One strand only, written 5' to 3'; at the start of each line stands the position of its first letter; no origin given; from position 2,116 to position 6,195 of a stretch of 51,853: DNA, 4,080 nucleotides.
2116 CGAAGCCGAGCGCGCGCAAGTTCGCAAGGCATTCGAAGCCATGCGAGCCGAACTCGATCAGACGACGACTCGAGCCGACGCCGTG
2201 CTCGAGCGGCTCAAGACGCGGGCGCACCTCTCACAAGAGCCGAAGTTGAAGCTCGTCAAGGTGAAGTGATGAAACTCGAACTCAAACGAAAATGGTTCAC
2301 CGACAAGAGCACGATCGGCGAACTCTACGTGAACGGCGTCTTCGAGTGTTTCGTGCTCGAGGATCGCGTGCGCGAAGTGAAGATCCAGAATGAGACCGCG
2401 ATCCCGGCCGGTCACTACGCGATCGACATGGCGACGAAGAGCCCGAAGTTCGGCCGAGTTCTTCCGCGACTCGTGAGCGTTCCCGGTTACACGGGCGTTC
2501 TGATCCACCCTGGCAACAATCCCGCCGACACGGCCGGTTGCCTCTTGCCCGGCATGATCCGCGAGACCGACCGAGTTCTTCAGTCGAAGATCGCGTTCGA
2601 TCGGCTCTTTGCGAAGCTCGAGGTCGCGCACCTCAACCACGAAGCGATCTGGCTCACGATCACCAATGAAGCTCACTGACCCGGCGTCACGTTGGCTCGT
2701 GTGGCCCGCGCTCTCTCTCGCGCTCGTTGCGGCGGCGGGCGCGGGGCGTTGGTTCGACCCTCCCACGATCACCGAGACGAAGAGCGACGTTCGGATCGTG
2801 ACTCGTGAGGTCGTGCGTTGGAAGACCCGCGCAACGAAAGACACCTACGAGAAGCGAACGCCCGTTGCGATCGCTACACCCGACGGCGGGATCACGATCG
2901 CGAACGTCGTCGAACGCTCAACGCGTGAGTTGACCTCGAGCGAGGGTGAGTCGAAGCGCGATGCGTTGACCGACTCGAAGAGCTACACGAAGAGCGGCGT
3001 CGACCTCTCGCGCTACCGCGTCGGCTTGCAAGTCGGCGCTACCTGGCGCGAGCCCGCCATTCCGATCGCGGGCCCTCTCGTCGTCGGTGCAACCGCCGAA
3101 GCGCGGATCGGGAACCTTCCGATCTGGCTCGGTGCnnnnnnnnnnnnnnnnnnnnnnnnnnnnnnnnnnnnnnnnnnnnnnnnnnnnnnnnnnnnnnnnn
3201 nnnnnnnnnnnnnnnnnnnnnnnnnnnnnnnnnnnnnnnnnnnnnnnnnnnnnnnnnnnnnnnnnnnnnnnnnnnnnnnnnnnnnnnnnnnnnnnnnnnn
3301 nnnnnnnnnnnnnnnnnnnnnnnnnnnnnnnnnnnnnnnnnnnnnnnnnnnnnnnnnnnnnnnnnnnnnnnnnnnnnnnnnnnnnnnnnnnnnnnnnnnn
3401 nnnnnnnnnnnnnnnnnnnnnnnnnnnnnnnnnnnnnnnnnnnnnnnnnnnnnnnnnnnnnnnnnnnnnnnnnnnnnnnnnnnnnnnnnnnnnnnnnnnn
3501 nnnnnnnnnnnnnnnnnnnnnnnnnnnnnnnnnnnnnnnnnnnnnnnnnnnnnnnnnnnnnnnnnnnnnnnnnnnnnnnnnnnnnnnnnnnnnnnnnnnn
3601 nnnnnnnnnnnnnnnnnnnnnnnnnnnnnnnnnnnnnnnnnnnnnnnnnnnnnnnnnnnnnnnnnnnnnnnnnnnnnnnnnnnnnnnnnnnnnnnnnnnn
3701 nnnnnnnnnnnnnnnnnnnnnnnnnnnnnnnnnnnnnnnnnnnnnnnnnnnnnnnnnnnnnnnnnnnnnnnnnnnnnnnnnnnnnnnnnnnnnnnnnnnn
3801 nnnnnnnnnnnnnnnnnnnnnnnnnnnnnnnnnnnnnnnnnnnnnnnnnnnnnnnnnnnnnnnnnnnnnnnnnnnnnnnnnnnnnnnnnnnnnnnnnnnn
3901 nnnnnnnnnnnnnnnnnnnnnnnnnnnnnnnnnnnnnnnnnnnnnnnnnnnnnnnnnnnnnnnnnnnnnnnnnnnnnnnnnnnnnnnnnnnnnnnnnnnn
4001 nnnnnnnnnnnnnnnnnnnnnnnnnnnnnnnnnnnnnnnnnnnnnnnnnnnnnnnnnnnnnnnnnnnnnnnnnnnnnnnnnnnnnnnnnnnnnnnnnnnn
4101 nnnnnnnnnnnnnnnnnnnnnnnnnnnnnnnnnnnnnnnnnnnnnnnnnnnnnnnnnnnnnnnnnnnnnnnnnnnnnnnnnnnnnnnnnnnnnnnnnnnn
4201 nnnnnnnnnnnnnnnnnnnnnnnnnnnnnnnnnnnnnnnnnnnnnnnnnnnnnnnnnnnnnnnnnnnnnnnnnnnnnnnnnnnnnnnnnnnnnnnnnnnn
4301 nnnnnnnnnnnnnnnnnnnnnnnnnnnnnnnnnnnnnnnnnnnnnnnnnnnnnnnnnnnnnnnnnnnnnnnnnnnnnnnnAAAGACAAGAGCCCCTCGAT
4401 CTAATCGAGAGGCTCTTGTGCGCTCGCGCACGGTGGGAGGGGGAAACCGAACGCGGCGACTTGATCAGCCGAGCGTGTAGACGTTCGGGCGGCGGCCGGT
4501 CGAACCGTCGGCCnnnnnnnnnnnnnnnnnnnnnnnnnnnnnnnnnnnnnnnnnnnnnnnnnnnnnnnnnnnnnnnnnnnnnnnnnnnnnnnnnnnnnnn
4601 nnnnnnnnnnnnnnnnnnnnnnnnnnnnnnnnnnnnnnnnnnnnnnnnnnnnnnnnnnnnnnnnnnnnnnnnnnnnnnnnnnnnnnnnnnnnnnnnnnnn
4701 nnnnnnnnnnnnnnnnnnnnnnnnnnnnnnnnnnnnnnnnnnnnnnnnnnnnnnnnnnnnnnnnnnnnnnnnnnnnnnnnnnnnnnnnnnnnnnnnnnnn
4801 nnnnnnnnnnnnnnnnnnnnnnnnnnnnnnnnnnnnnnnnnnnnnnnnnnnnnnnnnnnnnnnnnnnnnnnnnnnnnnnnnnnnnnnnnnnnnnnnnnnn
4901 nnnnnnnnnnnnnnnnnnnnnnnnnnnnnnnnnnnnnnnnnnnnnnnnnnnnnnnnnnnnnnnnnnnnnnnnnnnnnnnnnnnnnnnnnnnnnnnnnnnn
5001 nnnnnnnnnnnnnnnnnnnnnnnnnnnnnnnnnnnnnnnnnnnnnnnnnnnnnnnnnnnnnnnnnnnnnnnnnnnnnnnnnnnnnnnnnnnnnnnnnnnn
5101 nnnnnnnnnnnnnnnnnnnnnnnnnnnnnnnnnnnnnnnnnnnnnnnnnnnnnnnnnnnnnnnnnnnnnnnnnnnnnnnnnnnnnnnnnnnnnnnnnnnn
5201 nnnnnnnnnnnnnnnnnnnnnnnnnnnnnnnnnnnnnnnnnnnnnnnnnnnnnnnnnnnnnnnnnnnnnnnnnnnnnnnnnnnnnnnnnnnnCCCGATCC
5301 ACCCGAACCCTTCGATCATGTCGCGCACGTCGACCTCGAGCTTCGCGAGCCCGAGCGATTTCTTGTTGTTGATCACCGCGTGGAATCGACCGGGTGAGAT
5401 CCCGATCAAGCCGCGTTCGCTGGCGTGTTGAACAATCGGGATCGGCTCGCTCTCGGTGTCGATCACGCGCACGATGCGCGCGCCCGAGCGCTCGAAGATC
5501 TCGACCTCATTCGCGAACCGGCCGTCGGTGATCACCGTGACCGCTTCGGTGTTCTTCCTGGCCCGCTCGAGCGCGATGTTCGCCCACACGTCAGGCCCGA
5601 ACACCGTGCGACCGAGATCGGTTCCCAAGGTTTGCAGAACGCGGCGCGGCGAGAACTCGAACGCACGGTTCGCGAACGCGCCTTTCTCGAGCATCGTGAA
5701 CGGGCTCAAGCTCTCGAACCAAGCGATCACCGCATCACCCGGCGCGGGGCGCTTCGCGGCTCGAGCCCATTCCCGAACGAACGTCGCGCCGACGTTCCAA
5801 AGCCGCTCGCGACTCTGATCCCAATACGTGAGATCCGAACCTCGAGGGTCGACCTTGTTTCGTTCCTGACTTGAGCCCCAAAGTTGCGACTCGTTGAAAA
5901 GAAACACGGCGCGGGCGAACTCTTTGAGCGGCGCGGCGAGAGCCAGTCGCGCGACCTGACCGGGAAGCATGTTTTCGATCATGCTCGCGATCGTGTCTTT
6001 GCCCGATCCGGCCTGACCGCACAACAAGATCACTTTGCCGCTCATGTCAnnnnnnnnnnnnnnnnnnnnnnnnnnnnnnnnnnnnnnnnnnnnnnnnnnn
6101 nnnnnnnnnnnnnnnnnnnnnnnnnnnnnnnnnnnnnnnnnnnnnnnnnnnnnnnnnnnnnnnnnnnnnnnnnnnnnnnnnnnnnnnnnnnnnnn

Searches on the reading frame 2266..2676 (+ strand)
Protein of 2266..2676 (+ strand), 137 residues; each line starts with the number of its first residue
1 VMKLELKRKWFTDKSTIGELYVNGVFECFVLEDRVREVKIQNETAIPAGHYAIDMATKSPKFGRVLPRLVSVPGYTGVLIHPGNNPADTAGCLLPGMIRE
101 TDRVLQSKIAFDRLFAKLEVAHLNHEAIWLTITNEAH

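Call 108: search_protein_families(library=pfam, max_evalue=0.01, proteins=[window:2266-2676:+])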
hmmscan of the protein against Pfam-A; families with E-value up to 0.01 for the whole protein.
window:2266-2676:+ (137 aa): 1 family
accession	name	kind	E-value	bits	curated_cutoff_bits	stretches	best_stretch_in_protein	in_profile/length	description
PF18925.5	DUF5675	-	8.2e-32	109.9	26.7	1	6-118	2-112/114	Family of unknown function (DUF5675)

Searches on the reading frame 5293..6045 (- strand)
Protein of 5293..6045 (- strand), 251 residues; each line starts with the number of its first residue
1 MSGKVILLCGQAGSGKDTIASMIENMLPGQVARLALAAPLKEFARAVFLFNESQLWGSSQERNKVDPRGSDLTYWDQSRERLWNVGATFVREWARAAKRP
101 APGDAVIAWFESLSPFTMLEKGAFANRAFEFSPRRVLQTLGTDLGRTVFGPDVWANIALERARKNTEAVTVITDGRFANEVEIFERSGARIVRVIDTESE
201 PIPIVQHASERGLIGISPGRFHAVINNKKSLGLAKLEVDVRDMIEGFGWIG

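Call 25: search_protein_families(library=pfam, max_evalue=0.001, proteins=[window:5293-6045:-])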
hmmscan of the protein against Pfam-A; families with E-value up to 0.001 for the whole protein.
window:5293-6045:- (251 aa): 2 families
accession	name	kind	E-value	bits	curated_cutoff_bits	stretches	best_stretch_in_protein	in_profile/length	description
PF21448.3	DNMK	-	3.6e-18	66.4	27.1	1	4-231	1-226/232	Deoxynucleotide monophosphate kinase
PF04275.20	P-mevalo_kinase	-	3.8e-05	24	33.8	0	9-65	2-59/114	Phosphomevalonate kinase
